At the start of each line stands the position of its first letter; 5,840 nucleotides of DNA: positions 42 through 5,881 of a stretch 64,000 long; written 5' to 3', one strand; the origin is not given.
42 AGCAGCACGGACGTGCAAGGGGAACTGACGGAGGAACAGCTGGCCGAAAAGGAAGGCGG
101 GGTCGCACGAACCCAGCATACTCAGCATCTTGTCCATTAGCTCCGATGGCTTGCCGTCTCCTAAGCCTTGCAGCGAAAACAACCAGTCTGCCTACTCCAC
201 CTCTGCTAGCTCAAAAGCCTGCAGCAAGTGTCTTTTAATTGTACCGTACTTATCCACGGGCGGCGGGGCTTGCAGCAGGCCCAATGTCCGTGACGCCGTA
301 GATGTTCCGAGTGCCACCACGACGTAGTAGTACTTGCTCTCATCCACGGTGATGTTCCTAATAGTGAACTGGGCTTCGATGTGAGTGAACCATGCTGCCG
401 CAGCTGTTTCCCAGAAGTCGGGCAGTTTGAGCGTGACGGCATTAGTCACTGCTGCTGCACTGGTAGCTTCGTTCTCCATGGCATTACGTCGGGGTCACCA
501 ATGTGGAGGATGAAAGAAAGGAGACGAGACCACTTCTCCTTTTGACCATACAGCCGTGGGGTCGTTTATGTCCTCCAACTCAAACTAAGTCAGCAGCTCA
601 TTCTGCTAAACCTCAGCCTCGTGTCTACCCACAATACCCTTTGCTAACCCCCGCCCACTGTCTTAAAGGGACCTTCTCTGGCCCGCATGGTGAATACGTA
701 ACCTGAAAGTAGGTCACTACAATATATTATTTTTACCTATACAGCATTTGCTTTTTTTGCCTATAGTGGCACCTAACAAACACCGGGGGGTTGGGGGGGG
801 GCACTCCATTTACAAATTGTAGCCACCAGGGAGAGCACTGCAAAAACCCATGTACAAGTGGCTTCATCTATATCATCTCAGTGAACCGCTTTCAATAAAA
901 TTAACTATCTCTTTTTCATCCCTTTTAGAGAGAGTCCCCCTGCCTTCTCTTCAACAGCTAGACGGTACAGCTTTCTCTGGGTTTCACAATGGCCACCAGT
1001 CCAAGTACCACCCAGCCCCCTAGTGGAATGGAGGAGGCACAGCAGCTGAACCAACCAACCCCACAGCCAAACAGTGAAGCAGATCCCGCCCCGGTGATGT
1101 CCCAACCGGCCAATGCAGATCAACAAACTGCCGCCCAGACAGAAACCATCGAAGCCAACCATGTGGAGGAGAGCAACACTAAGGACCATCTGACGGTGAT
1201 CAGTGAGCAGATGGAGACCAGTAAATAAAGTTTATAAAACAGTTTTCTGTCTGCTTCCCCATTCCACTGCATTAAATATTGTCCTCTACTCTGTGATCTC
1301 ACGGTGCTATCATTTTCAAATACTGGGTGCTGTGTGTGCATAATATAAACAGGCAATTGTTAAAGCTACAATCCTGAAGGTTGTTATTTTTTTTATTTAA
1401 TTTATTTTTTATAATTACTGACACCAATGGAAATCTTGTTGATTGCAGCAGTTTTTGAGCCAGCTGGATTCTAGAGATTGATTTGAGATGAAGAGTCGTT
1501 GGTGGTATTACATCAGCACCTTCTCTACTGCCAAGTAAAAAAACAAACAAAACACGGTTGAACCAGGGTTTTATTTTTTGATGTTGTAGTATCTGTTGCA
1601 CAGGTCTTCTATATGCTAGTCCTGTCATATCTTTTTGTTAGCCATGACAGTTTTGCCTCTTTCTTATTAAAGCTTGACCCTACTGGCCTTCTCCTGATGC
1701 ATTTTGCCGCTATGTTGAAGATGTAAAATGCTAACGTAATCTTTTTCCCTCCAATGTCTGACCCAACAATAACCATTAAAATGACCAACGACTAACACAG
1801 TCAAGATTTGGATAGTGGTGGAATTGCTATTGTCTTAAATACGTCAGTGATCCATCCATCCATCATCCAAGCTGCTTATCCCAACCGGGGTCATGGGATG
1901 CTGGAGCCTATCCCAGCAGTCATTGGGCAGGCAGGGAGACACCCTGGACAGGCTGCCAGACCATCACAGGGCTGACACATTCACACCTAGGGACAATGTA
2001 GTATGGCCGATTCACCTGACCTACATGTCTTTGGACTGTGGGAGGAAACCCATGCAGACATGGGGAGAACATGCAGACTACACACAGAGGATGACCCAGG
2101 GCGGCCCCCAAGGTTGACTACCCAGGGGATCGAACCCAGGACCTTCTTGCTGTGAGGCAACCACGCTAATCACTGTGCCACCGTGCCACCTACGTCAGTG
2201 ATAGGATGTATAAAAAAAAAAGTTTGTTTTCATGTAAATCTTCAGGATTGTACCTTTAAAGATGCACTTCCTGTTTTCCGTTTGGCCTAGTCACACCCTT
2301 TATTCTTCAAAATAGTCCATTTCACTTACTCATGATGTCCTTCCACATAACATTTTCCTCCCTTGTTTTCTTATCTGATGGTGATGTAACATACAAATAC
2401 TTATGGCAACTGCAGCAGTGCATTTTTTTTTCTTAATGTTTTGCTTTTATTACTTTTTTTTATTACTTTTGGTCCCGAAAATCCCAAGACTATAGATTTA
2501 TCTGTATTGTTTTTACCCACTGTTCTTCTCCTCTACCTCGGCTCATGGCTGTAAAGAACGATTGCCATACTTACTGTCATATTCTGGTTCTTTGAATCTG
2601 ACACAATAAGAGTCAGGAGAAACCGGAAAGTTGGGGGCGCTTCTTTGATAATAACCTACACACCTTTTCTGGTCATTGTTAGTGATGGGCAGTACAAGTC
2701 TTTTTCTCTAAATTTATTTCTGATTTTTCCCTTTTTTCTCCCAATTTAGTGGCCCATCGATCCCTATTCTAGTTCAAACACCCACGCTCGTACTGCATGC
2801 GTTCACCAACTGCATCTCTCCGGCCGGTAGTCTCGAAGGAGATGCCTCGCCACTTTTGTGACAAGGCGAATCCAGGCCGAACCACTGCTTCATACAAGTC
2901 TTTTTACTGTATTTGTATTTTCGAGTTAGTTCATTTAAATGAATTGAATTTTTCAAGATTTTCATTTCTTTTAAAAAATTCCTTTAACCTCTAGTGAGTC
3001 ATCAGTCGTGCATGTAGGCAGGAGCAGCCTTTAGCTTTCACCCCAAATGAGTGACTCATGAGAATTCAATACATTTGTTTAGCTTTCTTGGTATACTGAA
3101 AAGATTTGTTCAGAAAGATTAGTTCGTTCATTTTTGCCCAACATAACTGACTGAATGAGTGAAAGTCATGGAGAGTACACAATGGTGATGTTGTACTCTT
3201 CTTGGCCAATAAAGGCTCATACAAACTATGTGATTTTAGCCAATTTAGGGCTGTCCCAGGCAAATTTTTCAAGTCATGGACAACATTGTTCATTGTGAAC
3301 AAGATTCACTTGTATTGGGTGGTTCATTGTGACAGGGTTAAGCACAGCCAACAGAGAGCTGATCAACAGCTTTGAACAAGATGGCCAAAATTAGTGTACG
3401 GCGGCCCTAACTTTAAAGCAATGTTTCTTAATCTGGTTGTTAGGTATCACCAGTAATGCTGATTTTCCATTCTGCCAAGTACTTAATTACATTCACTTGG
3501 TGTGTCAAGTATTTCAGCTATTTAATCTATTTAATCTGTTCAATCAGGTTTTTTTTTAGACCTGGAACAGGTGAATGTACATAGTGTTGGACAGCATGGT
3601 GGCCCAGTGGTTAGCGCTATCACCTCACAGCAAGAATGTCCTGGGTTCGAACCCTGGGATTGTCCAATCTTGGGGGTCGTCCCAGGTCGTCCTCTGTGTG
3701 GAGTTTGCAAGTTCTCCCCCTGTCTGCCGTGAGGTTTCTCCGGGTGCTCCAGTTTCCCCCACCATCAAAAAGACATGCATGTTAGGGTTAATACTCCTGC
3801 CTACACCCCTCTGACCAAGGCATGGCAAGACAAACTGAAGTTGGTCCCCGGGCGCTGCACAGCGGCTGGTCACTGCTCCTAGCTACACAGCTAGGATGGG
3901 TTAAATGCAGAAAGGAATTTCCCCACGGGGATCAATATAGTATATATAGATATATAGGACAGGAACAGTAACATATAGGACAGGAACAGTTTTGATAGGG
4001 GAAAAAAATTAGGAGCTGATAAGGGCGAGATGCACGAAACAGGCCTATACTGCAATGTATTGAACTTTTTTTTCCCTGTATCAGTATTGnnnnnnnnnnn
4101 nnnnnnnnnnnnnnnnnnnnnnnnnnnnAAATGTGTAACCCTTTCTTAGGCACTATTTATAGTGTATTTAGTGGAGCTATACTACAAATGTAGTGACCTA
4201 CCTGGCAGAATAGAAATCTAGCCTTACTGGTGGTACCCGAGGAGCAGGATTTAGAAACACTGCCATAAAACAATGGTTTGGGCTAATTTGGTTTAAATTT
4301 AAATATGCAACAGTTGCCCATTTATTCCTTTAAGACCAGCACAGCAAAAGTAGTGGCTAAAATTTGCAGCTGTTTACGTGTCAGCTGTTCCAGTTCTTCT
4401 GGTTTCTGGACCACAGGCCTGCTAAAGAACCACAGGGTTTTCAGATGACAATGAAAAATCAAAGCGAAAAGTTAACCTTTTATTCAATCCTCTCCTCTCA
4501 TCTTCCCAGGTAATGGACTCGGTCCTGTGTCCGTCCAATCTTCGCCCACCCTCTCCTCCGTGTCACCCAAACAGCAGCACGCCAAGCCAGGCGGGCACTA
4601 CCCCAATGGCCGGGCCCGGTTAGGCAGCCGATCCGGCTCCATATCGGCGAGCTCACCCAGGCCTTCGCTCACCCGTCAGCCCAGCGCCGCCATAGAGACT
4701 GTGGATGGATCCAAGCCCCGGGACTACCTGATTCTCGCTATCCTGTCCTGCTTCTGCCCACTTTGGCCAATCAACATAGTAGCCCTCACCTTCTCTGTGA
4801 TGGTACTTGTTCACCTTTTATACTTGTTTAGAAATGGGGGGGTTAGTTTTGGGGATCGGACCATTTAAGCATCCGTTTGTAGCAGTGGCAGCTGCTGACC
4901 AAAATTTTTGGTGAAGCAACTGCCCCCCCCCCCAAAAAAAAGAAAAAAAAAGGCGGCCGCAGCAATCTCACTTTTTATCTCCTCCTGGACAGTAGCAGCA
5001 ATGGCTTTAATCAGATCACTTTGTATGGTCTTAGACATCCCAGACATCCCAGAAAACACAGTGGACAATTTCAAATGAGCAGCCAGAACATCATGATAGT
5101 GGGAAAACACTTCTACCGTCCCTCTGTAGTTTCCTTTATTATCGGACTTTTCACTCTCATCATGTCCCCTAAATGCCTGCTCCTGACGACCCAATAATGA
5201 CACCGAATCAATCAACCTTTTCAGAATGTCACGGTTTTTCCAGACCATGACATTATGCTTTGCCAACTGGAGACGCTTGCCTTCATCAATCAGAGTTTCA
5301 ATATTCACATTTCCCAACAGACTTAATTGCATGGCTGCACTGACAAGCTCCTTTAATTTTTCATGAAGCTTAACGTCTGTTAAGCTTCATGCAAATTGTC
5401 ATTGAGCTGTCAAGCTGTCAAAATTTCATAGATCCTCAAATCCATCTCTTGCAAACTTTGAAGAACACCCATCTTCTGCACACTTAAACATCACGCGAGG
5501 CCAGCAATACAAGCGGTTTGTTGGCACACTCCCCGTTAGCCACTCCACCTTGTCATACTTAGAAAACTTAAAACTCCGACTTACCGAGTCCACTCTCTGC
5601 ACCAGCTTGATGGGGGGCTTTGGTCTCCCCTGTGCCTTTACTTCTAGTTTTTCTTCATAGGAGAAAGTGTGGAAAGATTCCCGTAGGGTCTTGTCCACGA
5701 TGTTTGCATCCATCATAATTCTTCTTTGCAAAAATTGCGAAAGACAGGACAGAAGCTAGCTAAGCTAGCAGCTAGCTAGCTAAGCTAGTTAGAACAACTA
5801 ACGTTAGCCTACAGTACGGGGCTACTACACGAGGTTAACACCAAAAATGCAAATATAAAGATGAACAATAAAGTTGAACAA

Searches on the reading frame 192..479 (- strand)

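Call 21: search_protein_families(library=pfam, proteins=[window:192-479:-], max_evalue=0.01)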
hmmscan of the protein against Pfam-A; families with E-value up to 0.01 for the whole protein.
window:192-479:- (95 aa): 1 family
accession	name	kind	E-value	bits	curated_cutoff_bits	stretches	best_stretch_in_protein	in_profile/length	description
PF23055.1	DUF7041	-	1e-13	51.9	28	1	19-90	1-73/85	Domain of unknown function (DUF7041)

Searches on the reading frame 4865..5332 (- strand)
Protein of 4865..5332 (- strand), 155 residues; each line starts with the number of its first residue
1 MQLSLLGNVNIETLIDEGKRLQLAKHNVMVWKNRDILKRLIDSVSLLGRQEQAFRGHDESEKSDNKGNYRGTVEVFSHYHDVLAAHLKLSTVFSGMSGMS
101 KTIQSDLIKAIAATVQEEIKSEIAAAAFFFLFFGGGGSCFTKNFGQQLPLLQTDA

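Call 21: search_protein_families(library=pfam, proteins=[window:4865-5332:-], max_evalue=0.01)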
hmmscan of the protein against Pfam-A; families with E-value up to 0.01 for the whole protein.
window:4865-5332:- (155 aa): 1 family
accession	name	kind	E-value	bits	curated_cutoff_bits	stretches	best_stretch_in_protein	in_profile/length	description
PF14291.11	DUF4371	-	1.6e-07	31.9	32.1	1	12-130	37-157/237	Domain of unknown function (DUF4371)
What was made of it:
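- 4865..5731 (-): Antisense transposase-like remnant (hAT/ZMYM1-like, decayed). ORF 4865-5332 hits DUF4371 at E=1.6e-7, 31.9 bits, just under the cut-off (call 21).
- Checked: Intron 2 carries an antisense ORF (4865-5332) that hits DUF4371 at E=1.6e-7, 31.9 bits, just under the 32.1-bit cut-off (call 21).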

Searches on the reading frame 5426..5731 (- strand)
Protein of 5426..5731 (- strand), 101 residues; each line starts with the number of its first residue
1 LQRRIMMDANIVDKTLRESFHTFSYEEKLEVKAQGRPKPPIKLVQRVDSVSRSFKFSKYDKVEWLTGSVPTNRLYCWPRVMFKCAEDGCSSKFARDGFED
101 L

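Call 21: search_protein_families(library=pfam, proteins=[window:5426-5731:-], max_evalue=0.01)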
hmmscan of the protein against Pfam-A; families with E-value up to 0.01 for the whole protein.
window:5426-5731:- (101 aa): 0 families
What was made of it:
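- Tried and rejected: Pfam gave nothing for the second antisense ORF in intron 2 (5426-5731) or for the ORF containing the RefSeq terminal exon (call 21).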
